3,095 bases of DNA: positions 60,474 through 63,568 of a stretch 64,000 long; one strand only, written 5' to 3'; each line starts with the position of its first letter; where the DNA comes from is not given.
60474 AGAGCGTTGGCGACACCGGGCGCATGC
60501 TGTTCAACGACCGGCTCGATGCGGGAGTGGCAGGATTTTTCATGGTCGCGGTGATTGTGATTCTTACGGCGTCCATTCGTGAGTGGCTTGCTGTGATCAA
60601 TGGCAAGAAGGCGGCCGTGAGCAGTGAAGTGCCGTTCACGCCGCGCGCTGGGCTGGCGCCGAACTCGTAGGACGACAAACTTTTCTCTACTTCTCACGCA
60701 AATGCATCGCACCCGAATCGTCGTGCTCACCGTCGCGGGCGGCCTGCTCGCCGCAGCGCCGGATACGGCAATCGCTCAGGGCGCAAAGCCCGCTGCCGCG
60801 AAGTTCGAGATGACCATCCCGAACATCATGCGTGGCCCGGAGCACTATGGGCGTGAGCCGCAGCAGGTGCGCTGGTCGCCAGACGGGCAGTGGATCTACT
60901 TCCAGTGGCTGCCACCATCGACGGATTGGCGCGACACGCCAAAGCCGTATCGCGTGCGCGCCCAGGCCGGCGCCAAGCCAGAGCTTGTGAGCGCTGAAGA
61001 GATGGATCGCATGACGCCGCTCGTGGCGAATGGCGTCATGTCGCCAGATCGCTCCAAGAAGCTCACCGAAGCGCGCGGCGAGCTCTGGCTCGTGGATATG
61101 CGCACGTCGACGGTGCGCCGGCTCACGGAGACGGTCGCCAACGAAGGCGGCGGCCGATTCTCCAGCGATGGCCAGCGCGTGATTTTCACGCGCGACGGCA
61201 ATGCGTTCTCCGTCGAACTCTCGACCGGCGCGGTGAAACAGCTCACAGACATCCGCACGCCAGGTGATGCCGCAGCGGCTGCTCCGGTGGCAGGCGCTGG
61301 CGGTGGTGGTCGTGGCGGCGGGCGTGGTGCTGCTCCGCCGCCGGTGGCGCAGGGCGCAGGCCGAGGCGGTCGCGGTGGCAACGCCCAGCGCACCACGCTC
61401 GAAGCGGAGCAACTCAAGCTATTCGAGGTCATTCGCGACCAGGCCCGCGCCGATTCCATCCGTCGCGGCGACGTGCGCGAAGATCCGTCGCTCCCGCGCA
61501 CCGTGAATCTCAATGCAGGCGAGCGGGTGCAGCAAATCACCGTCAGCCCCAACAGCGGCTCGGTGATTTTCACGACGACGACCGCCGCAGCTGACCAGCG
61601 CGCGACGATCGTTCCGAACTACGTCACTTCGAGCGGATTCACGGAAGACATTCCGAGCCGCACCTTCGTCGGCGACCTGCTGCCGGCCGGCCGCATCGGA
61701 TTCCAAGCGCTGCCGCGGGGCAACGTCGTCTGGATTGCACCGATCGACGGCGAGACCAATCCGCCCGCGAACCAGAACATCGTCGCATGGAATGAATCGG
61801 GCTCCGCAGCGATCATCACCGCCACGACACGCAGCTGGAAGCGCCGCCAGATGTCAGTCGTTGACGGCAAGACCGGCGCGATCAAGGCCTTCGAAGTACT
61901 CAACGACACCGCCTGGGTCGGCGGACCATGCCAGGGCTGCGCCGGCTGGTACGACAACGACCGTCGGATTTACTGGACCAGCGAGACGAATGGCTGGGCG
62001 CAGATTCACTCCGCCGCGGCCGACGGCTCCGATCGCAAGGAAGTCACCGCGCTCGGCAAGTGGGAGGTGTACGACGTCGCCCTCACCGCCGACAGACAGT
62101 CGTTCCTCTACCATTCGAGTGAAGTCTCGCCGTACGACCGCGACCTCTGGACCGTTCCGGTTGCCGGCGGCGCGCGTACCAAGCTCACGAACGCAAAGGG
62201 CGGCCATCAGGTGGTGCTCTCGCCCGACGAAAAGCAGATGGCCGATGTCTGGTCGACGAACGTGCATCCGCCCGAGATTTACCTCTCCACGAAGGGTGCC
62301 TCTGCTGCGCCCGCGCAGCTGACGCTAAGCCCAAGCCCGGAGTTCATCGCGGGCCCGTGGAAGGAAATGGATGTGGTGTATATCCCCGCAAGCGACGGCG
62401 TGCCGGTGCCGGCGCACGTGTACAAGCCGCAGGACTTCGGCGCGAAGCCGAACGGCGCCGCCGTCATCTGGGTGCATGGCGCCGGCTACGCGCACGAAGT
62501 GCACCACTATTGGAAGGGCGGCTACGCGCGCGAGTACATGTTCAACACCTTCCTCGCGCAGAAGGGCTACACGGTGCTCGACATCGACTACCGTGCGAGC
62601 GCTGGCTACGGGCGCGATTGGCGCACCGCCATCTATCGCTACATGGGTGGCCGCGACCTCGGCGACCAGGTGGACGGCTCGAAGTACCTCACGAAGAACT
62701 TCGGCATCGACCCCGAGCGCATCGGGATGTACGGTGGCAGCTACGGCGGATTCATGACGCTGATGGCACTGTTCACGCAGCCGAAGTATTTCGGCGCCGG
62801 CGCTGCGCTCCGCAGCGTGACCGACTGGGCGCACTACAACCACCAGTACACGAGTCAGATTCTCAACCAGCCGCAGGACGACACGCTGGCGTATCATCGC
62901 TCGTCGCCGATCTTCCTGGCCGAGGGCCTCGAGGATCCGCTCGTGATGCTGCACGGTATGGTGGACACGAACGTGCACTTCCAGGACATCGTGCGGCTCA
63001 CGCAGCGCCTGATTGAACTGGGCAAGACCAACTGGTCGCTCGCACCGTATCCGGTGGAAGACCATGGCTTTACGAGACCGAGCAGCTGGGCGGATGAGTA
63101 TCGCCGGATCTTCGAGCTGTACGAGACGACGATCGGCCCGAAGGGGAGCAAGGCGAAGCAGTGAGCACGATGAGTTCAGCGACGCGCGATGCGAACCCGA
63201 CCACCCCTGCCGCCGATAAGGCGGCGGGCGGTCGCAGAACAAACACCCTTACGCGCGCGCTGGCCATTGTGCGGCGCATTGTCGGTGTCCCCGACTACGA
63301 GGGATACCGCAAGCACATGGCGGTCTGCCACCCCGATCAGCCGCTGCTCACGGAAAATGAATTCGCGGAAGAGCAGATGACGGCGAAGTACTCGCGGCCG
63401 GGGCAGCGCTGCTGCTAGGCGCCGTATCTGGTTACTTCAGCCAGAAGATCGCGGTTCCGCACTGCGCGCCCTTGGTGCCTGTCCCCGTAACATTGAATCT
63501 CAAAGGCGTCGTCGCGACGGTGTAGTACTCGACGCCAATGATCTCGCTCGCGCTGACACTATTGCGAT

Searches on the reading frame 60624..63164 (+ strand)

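Call 76: search_protein_families(library=pfam, proteins=[window:60624-63164:+], max_evalue=0.00001)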
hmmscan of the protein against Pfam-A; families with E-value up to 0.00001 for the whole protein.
window:60624-63164:+ (846 aa): 5 families
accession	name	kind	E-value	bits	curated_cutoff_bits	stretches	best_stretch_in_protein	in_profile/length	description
PF00326.27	Peptidase_S9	-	2.2e-43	148.7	22.6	1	643-838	9-211/213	Prolyl oligopeptidase family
PF00930.27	DPPIV_N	-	7.3e-25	87.9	22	1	386-549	188-353/354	Dipeptidyl peptidase IV (DPP IV) N-terminal region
PF07676.18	PD40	-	2e-12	47.2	20.9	0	164-193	1-30/38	WD40-like Beta Propeller Repeat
PF20434.5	BD-FAE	-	7.5e-10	39.1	26.8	1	600-719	4-110/215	BD-FAE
PF02129.25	Peptidase_S15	-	2.4e-08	34.4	23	1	591-742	15-140/262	X-Pro dipeptidyl-peptidase (S15 family)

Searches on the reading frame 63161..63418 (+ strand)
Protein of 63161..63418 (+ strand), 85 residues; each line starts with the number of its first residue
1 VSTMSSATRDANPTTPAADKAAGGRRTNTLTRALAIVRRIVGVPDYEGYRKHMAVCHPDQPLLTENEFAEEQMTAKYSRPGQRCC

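Call 76: search_protein_families(library=pfam, proteins=[window:63161-63418:+], max_evalue=0.00001)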
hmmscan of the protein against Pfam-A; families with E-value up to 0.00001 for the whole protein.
window:63161-63418:+ (85 aa): 1 family
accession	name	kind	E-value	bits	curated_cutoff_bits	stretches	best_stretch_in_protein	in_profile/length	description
PF04328.18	Sel_put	-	1.7e-17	63.7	25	1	30-85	6-61/61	Selenoprotein, putative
